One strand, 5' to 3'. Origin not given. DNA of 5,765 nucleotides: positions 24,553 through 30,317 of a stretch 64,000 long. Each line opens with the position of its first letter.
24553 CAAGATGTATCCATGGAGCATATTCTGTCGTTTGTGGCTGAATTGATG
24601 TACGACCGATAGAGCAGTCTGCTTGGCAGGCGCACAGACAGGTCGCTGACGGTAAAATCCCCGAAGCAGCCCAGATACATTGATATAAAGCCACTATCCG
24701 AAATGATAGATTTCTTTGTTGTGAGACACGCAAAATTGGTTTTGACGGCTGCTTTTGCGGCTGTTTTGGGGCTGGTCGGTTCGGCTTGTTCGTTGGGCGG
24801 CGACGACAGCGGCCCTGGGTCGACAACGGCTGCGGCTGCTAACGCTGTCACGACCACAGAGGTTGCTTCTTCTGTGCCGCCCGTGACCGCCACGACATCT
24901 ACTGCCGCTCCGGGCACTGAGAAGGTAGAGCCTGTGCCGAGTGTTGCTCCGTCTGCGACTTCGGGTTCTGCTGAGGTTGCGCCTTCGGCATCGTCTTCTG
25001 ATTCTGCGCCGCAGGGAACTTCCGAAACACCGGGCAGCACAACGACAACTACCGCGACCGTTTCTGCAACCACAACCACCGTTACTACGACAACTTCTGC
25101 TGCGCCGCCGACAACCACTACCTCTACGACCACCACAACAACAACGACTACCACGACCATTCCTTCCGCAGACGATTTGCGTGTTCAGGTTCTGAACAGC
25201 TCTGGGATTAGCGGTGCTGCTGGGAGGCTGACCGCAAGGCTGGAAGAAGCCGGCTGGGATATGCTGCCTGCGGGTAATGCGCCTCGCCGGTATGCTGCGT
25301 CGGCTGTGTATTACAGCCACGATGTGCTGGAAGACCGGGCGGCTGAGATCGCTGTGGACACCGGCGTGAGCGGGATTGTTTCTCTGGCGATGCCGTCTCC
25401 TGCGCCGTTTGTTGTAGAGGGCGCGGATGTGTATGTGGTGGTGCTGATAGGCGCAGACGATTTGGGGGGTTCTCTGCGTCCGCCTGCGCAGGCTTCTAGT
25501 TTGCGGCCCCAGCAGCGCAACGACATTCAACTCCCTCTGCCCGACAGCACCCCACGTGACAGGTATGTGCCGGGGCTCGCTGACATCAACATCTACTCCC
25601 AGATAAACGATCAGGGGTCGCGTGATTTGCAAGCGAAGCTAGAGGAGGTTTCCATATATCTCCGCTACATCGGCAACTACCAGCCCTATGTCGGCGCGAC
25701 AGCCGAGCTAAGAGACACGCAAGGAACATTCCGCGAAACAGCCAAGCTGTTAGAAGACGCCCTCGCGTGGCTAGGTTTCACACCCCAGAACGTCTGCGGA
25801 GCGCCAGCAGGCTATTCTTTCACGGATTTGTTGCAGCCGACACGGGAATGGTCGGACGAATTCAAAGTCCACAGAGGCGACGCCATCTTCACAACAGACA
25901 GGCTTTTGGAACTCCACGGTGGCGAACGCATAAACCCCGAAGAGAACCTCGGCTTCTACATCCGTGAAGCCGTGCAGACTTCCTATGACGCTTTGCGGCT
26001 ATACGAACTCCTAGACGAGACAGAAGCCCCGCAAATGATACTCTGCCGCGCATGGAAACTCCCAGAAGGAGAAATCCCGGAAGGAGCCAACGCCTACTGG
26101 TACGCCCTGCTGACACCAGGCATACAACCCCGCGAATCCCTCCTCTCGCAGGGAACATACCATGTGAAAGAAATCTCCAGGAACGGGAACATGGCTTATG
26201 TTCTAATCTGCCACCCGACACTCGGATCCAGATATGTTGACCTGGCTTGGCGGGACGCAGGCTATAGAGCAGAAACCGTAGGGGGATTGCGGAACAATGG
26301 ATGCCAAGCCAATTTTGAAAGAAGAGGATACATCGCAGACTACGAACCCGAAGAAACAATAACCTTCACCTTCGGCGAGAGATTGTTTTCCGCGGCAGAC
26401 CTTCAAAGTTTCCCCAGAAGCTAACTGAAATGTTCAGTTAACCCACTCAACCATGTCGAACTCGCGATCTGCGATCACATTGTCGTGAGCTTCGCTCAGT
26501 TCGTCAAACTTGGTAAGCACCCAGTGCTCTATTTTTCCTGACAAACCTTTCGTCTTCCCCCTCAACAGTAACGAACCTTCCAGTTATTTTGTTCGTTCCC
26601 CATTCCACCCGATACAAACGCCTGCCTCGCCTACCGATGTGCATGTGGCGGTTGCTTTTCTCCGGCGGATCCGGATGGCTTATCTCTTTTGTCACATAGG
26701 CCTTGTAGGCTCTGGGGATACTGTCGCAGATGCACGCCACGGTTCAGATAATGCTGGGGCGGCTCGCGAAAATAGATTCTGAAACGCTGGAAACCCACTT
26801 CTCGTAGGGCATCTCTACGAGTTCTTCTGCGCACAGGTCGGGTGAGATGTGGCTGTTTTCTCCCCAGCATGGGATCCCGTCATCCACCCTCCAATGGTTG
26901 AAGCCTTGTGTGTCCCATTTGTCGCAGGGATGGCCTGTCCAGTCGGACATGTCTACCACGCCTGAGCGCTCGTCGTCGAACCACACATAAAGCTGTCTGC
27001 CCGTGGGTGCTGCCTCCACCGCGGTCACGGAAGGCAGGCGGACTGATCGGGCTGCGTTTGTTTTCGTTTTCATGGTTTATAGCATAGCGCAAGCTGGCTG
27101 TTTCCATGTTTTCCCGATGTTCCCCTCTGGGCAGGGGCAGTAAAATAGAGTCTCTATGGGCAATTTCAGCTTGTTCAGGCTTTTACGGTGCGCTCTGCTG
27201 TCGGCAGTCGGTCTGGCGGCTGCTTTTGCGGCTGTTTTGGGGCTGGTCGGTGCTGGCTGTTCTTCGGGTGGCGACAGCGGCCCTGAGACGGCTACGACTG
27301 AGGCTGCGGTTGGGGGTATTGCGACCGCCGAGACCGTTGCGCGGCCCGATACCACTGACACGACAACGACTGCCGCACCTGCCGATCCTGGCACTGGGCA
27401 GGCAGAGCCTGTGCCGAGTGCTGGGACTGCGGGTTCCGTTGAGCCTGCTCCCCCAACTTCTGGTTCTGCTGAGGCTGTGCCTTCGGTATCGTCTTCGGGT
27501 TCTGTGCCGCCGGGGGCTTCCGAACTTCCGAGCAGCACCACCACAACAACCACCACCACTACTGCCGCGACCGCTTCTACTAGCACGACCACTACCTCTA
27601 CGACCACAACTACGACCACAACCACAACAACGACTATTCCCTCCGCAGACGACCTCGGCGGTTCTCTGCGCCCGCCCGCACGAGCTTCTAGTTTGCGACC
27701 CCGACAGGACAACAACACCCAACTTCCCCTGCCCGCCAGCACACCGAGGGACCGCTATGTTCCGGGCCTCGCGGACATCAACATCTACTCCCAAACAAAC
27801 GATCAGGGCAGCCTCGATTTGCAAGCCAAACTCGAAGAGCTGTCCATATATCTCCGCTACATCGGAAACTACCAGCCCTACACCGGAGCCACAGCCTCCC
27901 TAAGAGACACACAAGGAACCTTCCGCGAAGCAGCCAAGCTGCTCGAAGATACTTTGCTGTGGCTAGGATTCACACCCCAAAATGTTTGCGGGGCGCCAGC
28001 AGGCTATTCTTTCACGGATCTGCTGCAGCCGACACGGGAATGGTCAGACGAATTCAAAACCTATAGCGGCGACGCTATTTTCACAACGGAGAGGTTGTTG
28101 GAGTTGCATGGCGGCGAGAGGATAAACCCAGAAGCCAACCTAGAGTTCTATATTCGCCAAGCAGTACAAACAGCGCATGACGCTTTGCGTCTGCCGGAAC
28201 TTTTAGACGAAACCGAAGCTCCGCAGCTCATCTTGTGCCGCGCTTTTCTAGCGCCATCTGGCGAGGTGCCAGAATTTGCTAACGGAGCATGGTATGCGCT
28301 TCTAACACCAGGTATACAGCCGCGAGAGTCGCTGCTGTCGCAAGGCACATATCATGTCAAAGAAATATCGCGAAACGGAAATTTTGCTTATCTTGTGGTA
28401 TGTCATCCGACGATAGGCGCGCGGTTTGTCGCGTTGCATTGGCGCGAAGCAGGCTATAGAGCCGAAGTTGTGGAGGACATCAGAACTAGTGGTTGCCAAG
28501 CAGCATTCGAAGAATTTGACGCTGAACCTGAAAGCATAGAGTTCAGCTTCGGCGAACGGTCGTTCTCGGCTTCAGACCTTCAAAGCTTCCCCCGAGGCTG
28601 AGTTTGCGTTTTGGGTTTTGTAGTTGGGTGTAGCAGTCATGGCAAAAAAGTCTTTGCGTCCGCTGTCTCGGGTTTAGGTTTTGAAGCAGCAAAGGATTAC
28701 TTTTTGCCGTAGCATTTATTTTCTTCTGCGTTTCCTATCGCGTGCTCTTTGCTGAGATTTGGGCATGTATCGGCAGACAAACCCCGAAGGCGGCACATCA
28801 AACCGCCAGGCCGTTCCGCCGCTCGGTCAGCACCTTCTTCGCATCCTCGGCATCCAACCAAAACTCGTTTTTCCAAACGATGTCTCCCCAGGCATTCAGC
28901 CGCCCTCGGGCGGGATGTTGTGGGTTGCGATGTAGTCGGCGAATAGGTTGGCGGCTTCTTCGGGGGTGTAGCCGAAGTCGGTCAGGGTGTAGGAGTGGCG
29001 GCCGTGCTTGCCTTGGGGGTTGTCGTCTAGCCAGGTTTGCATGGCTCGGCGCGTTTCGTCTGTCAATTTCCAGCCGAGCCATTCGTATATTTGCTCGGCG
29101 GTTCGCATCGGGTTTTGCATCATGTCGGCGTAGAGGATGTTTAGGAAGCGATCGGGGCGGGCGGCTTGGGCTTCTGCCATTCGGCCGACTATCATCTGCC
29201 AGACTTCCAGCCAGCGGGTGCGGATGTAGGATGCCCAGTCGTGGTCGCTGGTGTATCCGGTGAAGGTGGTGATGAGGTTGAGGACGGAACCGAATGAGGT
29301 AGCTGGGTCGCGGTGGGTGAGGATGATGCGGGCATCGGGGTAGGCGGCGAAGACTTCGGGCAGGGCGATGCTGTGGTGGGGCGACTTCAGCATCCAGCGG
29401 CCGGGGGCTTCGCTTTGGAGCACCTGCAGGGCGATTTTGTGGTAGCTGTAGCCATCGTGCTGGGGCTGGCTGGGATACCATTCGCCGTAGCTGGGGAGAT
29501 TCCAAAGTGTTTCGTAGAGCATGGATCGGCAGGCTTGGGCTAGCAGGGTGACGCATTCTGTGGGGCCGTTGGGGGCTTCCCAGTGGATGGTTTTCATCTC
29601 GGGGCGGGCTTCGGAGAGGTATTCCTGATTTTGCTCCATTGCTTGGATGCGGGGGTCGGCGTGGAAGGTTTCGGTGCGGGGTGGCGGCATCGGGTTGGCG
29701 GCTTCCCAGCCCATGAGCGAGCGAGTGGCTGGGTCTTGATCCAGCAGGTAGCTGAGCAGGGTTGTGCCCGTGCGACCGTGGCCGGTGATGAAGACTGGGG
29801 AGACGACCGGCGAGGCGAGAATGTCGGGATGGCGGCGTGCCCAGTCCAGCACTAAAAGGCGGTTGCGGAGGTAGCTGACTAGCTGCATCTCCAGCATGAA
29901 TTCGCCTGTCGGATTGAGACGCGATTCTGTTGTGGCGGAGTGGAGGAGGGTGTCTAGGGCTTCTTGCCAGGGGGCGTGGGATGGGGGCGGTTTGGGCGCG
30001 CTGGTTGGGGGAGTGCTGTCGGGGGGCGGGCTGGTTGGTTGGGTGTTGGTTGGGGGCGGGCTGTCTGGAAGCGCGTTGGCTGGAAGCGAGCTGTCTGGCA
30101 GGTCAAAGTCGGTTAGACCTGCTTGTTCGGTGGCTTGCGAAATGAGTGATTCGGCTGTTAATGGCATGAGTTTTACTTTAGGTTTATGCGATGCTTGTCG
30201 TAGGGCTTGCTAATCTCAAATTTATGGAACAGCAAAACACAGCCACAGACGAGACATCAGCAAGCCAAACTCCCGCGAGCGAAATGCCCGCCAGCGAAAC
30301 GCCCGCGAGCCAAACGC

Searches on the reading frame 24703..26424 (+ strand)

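Call 62: search_protein_families(library=pfam, proteins=[window:24703-26424:+], max_evalue=0.0001)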
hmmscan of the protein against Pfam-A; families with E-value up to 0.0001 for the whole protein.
window:24703-26424:+ (573 aa): 1 family
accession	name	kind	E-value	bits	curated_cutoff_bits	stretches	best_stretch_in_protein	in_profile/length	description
PF13399.11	LytR_C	-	7.3e-10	40.1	22.2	1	158-252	1-85/86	LytR cell envelope-related transcriptional attenuator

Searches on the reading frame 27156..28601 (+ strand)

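Call 83: search_protein_families(library=pfam, proteins=[window:27156-28601:+], max_evalue=0.001)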
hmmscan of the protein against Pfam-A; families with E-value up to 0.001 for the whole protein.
window:27156-28601:+ (481 aa): 1 family
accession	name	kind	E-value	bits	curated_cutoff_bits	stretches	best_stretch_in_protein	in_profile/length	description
PF21827.1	New_glue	-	6.1e-05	23.1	31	0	125-164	25-65/94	New glue protein family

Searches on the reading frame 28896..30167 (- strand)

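Call 83: search_protein_families(library=pfam, proteins=[window:28896-30167:-], max_evalue=0.001)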
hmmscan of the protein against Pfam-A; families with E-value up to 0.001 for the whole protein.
window:28896-30167:- (423 aa): 3 families
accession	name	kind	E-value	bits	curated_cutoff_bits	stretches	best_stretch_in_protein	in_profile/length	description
PF13469.12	Sulfotransfer_3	-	5.8e-44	151.4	27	1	124-370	1-216/216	Sulfotransferase family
PF00685.33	Sulfotransfer_1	-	6.8e-11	42.5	22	1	125-375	4-190/255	Sulfotransferase domain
PF17784.7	Sulfotransfer_4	-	6.5e-07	29.8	22.8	1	267-343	79-161/215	Sulfotransferase domain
